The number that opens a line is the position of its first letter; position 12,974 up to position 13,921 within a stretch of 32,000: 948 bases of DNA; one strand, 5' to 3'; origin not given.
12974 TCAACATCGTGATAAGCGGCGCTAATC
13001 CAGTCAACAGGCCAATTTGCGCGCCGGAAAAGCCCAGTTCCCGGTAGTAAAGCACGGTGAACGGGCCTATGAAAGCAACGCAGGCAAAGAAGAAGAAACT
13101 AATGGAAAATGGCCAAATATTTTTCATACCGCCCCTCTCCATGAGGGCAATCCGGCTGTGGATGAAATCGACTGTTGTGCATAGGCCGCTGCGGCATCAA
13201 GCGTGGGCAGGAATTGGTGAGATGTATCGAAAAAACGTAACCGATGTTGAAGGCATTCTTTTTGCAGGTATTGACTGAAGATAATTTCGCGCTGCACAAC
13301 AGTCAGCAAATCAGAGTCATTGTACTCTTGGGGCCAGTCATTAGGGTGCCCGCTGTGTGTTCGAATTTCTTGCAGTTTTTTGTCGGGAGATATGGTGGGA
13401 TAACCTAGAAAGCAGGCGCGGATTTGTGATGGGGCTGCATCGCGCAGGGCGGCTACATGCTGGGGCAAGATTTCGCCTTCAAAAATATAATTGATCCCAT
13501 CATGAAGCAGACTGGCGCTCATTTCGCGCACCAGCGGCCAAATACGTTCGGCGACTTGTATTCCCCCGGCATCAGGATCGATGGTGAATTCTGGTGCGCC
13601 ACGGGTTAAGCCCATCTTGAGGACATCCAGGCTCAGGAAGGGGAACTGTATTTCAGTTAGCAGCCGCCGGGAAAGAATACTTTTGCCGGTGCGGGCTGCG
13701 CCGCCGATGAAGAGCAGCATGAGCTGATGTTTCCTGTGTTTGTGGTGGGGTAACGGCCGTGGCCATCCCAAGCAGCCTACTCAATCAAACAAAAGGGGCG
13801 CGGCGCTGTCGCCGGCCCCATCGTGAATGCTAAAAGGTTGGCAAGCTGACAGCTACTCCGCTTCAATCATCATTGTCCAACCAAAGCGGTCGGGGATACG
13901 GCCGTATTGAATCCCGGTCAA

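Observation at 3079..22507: The palindrome is written into proteins in a skewed frame pattern and carries a degenerate longer palindromic halo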

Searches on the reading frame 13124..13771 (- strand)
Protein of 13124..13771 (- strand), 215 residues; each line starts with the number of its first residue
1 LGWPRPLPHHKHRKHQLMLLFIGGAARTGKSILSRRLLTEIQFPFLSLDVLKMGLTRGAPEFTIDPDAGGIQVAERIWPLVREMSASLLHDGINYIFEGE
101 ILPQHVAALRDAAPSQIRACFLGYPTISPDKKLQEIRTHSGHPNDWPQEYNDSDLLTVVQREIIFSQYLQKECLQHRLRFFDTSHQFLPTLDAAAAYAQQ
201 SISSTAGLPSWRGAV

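Call 8: search_protein_families(library=pfam, proteins=[window:13124-13771:-])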
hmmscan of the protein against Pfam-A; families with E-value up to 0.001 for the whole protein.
window:13124-13771:- (215 aa): 0 families

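Call 16: search_protein_families(library=pfam, proteins=[window:13124-13771:-], max_evalue=0.01)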
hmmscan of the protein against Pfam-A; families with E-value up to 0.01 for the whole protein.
window:13124-13771:- (215 aa): 1 family
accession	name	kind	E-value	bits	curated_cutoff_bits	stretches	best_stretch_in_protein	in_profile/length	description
PF13671.12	AAA_33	-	0.0069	17.1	27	1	20-98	2-76/143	AAA domain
